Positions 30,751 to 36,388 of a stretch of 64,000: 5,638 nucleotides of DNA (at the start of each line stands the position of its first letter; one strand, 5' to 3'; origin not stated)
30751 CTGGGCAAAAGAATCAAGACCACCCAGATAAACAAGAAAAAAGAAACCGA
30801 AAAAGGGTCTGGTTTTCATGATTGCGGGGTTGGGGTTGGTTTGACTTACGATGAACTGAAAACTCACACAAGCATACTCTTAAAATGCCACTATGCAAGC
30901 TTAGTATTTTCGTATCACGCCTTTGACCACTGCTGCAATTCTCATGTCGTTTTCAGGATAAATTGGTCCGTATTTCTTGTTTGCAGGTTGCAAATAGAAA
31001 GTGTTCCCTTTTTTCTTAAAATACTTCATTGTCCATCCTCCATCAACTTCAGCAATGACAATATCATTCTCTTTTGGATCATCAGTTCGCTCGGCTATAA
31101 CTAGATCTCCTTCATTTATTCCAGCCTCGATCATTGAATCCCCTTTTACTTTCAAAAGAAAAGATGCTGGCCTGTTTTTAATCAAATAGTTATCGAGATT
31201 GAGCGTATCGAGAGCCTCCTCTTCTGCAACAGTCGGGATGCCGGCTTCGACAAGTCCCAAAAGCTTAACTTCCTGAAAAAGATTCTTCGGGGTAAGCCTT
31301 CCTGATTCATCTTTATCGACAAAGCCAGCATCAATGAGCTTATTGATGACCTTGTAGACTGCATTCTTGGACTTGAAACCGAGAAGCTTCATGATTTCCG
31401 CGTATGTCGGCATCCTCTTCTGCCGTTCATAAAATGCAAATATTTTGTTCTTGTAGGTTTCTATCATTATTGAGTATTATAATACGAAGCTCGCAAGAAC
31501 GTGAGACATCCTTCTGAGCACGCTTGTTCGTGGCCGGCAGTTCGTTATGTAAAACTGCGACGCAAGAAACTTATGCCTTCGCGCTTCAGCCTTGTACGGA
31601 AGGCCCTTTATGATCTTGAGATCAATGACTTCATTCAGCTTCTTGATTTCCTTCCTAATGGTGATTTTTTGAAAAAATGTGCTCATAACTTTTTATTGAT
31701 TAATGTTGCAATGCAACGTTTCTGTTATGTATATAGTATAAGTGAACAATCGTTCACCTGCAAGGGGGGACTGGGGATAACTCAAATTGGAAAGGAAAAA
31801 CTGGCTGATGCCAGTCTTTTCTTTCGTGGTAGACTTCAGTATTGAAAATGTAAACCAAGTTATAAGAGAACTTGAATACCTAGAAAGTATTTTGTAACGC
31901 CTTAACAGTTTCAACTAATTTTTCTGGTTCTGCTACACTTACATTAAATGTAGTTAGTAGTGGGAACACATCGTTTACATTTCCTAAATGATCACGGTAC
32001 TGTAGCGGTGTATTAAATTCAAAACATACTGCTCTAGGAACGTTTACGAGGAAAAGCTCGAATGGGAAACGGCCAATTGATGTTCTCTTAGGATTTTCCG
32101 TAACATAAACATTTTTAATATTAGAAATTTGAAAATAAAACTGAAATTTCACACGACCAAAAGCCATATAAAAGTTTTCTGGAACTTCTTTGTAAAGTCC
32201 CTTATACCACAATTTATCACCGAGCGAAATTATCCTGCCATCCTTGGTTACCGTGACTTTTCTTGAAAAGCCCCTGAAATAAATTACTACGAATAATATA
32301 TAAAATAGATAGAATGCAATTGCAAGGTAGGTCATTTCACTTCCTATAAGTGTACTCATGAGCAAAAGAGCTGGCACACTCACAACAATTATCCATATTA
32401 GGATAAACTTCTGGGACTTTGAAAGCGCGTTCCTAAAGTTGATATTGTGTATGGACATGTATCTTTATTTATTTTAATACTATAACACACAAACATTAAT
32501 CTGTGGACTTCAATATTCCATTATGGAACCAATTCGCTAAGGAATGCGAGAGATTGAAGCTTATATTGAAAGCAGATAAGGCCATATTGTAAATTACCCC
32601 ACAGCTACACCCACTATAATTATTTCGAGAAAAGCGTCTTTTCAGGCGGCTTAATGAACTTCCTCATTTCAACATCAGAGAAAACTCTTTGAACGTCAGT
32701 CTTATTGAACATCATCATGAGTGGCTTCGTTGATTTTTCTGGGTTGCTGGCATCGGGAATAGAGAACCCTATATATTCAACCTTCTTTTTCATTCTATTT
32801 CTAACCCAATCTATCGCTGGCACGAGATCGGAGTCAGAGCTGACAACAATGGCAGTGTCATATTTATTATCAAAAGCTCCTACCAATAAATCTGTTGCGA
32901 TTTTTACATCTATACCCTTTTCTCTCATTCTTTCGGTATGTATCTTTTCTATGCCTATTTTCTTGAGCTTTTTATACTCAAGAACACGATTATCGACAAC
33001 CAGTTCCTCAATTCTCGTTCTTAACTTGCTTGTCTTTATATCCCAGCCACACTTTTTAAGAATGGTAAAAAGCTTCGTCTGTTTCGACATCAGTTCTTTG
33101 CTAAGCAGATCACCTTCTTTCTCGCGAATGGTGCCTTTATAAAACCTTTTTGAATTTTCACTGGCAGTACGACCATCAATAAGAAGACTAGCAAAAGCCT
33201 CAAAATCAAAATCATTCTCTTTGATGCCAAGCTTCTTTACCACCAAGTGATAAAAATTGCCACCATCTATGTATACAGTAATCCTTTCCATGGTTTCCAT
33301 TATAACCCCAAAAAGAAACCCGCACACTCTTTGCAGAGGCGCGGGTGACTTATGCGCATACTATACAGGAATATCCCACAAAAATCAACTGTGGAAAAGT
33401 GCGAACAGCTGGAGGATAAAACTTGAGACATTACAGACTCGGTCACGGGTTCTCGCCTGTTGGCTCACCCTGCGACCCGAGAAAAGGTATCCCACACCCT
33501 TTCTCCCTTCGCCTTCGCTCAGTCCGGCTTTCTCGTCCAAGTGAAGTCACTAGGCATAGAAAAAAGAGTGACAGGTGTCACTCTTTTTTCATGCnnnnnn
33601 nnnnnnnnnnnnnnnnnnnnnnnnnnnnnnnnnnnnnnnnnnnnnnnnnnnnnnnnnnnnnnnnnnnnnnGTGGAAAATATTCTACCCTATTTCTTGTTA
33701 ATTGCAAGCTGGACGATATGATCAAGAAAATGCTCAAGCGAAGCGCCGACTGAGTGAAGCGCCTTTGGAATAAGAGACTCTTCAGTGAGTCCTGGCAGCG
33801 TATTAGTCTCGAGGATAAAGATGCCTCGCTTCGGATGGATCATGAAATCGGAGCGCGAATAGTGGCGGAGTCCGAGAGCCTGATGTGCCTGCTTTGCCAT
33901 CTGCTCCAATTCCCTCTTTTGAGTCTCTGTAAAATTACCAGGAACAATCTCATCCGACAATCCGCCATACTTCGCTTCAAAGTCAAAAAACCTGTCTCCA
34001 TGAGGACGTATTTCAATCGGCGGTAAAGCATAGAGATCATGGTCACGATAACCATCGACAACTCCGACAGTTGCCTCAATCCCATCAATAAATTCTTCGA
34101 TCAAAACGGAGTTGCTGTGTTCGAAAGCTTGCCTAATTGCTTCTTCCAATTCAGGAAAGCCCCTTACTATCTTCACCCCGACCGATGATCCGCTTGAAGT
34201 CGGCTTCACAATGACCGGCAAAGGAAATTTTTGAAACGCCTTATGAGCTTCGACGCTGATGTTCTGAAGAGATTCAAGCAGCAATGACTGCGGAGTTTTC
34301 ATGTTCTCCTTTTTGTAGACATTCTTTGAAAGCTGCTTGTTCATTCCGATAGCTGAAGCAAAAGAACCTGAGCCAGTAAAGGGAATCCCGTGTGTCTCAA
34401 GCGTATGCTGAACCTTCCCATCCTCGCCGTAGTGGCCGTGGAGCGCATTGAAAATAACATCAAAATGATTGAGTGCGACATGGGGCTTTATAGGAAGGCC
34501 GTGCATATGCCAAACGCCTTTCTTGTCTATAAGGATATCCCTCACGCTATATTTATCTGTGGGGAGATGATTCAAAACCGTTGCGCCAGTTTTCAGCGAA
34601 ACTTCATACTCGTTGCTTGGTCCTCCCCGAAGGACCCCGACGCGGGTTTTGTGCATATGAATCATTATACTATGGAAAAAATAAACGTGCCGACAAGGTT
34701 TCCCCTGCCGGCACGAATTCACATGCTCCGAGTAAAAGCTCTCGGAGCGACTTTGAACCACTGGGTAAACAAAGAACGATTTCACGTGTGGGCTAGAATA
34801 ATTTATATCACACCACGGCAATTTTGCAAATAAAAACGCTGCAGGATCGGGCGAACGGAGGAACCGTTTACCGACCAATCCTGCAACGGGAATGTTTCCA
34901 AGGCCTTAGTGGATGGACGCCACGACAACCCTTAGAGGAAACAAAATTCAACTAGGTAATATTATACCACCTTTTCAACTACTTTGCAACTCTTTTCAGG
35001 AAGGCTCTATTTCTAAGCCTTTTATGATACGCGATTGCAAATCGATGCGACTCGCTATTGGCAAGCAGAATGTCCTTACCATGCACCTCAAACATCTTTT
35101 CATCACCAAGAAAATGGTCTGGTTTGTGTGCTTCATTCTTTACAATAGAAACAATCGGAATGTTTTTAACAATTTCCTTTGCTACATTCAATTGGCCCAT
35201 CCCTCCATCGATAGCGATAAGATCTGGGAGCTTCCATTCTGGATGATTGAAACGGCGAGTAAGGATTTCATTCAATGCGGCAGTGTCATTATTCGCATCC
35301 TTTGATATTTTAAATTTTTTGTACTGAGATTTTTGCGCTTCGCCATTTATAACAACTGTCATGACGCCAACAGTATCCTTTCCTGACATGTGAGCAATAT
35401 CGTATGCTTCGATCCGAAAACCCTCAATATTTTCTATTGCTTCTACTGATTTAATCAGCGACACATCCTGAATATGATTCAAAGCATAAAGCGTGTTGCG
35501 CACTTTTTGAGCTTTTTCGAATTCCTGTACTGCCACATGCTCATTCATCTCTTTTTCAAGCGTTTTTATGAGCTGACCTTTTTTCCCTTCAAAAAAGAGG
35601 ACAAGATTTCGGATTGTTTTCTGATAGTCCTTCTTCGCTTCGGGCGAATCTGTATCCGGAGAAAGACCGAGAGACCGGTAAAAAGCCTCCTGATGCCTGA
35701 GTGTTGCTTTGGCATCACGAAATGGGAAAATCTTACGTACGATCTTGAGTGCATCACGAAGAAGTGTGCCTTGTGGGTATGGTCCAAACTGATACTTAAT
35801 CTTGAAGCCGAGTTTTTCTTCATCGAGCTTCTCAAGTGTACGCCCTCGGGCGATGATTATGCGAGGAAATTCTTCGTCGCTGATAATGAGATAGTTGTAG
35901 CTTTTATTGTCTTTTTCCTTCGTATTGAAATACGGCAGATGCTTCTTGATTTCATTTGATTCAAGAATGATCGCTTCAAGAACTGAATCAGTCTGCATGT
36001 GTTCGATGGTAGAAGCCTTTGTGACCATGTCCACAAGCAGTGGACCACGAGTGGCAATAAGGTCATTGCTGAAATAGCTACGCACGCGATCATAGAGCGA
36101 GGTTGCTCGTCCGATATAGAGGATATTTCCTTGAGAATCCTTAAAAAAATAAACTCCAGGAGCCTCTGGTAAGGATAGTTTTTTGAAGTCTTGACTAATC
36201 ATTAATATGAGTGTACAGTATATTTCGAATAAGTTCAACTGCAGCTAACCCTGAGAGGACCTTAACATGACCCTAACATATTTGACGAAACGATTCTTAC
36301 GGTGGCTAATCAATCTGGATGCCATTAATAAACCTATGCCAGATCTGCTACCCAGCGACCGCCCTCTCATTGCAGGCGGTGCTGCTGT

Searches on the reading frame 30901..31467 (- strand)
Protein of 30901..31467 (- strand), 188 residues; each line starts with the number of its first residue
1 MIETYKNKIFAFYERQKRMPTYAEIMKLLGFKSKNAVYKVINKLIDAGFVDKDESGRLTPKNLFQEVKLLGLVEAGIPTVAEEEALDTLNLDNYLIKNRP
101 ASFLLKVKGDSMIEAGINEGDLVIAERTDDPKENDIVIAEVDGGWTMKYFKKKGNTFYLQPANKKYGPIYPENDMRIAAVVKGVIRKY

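Call 39: search_protein_families(library=pfam, proteins=[window:30901-31467:-], max_evalue=0.001)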
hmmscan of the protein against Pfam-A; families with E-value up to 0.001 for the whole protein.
window:30901-31467:- (188 aa): 3 families
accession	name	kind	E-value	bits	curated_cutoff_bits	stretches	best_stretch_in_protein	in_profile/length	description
PF00717.28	Peptidase_S24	-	6.6e-27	94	23.3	1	69-181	2-115/116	Peptidase S24-like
PF13730.12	HTH_36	-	0.00036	20.7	25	1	20-50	26-55/55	Helix-turn-helix domain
PF01726.22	LexA_DNA_bind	-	0.00073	19.7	23.7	0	15-54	21-60/65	LexA DNA binding domain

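Call 51: find_encoding_contigs(protein=window:30901-31467:-, flank=6000, max_places=1)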
Protein window:30901-31467:- (188 aa): 11 contigs read that carry it; 1 place shown.
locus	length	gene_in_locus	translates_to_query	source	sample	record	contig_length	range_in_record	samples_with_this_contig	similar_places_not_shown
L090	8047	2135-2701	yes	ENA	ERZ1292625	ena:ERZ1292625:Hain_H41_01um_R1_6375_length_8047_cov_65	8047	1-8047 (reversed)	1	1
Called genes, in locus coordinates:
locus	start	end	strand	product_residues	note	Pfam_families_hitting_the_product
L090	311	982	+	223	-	PF01936:NYN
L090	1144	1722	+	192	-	-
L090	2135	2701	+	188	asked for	PF00717:Peptidase_S24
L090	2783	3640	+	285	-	-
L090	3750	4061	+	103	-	-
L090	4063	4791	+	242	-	-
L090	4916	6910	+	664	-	PF03030:H_PPase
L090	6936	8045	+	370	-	?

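Call 64: find_encoding_contigs(protein=window:30901-31467:-, flank=1500, max_places=10)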
Protein window:30901-31467:- (188 aa): 12 contigs read that carry it; 9 places shown.
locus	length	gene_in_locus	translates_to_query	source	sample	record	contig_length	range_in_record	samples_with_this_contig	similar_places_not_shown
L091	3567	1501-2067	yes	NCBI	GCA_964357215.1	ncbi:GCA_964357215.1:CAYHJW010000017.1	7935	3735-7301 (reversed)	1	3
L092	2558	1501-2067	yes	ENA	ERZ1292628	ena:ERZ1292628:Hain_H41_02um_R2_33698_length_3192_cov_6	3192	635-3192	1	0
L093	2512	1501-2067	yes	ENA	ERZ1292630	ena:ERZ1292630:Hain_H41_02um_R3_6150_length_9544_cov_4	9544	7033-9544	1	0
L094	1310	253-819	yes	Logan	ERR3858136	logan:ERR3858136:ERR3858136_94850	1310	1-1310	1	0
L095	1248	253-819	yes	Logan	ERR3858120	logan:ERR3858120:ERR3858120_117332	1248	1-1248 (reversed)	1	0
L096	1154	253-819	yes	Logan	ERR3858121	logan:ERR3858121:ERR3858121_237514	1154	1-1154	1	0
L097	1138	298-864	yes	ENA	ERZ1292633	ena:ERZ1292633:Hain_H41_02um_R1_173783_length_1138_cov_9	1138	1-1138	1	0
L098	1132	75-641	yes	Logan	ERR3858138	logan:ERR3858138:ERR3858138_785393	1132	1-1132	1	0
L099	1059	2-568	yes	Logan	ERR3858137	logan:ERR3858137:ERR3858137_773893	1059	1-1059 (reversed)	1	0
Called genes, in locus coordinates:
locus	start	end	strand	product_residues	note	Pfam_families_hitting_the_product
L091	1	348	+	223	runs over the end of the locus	PF01936:NYN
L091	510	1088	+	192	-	-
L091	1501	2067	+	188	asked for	PF00717:Peptidase_S24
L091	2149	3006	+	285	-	-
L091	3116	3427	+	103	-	-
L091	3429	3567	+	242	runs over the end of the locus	-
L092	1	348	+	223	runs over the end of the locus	PF01936:NYN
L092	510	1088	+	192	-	-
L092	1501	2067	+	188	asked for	PF00717:Peptidase_S24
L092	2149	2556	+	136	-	?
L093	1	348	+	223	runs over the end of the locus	PF01936:NYN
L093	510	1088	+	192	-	-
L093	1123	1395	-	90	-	-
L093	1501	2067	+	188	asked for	PF00717:Peptidase_S24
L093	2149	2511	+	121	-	?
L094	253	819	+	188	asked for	PF00717:Peptidase_S24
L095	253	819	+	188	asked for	PF00717:Peptidase_S24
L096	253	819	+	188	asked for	PF00717:Peptidase_S24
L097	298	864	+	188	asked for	PF00717:Peptidase_S24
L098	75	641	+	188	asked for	PF00717:Peptidase_S24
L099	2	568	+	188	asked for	PF00717:Peptidase_S24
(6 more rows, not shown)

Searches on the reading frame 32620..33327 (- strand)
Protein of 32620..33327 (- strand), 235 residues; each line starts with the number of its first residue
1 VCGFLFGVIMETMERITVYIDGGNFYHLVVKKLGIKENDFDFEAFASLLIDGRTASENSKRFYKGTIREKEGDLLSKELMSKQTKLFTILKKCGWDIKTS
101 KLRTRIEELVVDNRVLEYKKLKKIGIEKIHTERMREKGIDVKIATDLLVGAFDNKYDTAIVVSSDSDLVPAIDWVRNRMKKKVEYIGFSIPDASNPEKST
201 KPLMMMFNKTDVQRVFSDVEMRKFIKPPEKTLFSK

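Call 29: search_protein_families(library=ncbifam, proteins=[window:32620-33327:-], max_evalue=0.00001)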
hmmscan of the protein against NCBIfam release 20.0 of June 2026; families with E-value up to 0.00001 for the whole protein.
window:32620-33327:- (235 aa): 0 families

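Call 39: search_protein_families(library=pfam, proteins=[window:32620-33327:-], max_evalue=0.001)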
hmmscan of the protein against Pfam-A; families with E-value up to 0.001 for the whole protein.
window:32620-33327:- (235 aa): 1 family
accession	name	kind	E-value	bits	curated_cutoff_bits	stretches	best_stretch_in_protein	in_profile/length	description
PF01936.24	NYN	-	2.5e-16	60.9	24.2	1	15-192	1-127/145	NYN domain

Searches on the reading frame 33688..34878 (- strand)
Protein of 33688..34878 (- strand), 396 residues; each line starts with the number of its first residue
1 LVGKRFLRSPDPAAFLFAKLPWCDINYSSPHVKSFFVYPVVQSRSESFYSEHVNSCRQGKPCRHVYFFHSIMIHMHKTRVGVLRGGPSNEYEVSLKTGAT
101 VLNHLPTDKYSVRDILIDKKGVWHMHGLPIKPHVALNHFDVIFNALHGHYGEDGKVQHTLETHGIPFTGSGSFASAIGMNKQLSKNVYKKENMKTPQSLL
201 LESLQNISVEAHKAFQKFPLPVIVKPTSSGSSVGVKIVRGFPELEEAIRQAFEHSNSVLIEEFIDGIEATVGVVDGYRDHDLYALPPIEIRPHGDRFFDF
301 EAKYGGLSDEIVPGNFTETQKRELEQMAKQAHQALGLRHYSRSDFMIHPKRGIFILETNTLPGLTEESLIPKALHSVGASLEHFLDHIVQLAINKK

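Call 29: search_protein_families(library=ncbifam, proteins=[window:33688-34878:-], max_evalue=0.00001)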
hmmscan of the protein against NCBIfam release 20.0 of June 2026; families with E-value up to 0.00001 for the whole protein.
window:33688-34878:- (396 aa): 39 families (the best 25 are shown)
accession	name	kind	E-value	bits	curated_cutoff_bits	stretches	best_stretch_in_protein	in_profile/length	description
NF002378.0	PRK01372.1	subfamily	1.6e-85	286.5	243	1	75-394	4-303/305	D-alanine--D-alanine ligase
TIGR01205.1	D_ala_D_alaTIGR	subfamily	1e-80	271.1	245.65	1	79-392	1-317/318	D-alanine--D-alanine ligase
NF002528.0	PRK01966.1-4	subfamily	1.7e-75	254.2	262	2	136-395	97-361/366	D-alanine--D-alanine ligase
NF002527.0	PRK01966.1-3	equivalog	2.3e-70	237.4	310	1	77-395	2-331/332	D-alanine--D-alanine ligase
NF011170.0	PRK14572.1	equivalog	9.2e-65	219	489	1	138-394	88-347/351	D-alanyl-alanine synthetase A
NF000091.3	D_ala_D_ser_VanG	exception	1e-63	215.3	495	2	134-392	89-343/344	D-alanine--D-serine ligase VanG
NF011169.0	PRK14571.1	equivalog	1.9e-55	188.3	404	1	79-395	2-298/300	D-alanyl-alanine synthetase A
NF002526.0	PRK01966.1-2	equivalog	4.9e-55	186.9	449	2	137-395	92-350/362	D-alanine--D-alanine ligase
NF002525.0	PRK01966.1-1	equivalog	9.4e-54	182.7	457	2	133-395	93-353/364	D-alanine--D-alanine ligase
NF000207.3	D_ala_D_ser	equivalog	2.8e-52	177.9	520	2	138-394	89-341/342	D-alanine--D-serine ligase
NF000206.1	D_ala_D_lac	equivalog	5.4e-47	160.5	550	2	125-393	75-341/342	D-alanine--(R)-lactate ligase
NF011167.0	PRK14569.1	equivalog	1.8e-43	149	410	1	75-391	1-294/296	D-alanyl-alanine synthetase A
NF012214.1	D_ala_D_ser_VanC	exception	2.9e-42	145.1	650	1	140-394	96-347/350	D-alanine--D-serine ligase VanC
NF012217.1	D_ala_D_lac_VanA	exception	4.1e-41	141.3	775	1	125-393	75-341/343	D-alanine--(R)-lactate ligase VanA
NF000032.1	D_ala_D_ser_VanL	exception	4.6e-40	137.9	750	1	139-395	94-346/349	D-alanine--D-serine ligase VanL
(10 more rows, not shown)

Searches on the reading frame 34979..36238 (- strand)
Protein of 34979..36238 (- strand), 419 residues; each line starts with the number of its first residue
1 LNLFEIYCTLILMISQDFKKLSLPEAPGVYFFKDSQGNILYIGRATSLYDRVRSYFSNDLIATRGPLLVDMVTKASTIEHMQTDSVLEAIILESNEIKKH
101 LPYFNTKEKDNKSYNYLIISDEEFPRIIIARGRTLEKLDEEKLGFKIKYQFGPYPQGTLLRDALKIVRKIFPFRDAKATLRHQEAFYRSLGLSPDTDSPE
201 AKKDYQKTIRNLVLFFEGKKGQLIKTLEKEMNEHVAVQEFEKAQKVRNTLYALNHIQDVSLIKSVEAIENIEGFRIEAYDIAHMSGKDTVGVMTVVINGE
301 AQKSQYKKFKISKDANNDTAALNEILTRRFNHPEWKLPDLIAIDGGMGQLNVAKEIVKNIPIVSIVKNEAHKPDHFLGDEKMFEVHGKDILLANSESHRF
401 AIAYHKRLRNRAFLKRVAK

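Call 29: search_protein_families(library=ncbifam, proteins=[window:34979-36238:-], max_evalue=0.00001)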
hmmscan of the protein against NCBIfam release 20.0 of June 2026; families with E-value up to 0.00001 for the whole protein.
window:34979-36238:- (419 aa): 14 families
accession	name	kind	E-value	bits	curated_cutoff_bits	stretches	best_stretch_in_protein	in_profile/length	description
TIGR00194.1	uvrC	equivalog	1e-76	258.9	285.45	2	22-261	7-233/574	excinuclease ABC subunit UvrC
NF011263.0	PRK14669.1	equivalog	1.2e-54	185.9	1108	2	22-264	9-245/624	excinuclease ABC subunit C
NF001824.0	PRK00558.1-5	equivalog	1.9e-54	185.2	451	2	22-257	13-244/652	excinuclease ABC subunit UvrC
NF011262.0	PRK14668.1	equivalog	1.9e-52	178.4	544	2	22-256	12-233/577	excinuclease ABC subunit C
NF011261.0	PRK14667.1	equivalog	1.6e-50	172.2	818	2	23-260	13-237/567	excinuclease ABC subunit C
NF011260.0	PRK14666.1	equivalog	3.5e-46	158.3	649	2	22-255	8-234/698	excinuclease ABC subunit C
NF011266.0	PRK14672.1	equivalog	8.8e-45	153.2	1504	2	18-265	13-248/691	excinuclease ABC subunit C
NF005906.0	PRK07883.1-4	equivalog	4.8e-41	140.8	495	1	22-258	211-438/563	DEDD exonuclease domain-containing protein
NF011264.0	PRK14670.1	equivalog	8.5e-41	139.9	1021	2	19-268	10-246/602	excinuclease ABC subunit C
NF005907.0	PRK07883.1-5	equivalog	1.9e-31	109.1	454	1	22-253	226-451/584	DEDD exonuclease domain-containing protein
NF005905.0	PRK07883.1-3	equivalog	3.4e-27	95.3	508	1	22-273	222-461/581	DEDD exonuclease domain-containing protein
NF005903.0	PRK07883.1-1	equivalog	1.1e-16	60.5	1038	1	22-133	244-352/642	DEDD exonuclease domain-containing protein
NF005904.0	PRK07883.1-2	equivalog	2.7e-15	55.7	969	1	22-252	228-451/584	DEDD exonuclease domain-containing protein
NF007833.0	PRK10545.1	equivalog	7.2e-09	35.2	367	1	22-123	30-125/289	excinuclease Cho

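Call 68: search_protein_families(library=pfam, proteins=[window:34979-36202:-], max_evalue=0.001)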
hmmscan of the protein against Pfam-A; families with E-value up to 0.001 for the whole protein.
window:34979-36202:- (407 aa): 3 families
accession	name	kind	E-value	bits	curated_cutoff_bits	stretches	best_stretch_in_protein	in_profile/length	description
PF08459.17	UvrC_RNaseH_dom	-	1.5e-31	109.8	22.3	1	263-384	12-141/159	UvrC RNAse H endonuclease domain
PF02151.25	UVR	-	2.4e-08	33.9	21.5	1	210-238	2-30/36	UvrB/uvrC motif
PF01541.30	GIY-YIG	-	2.2e-05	25.1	22.6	1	15-90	2-74/78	GIY-YIG catalytic domain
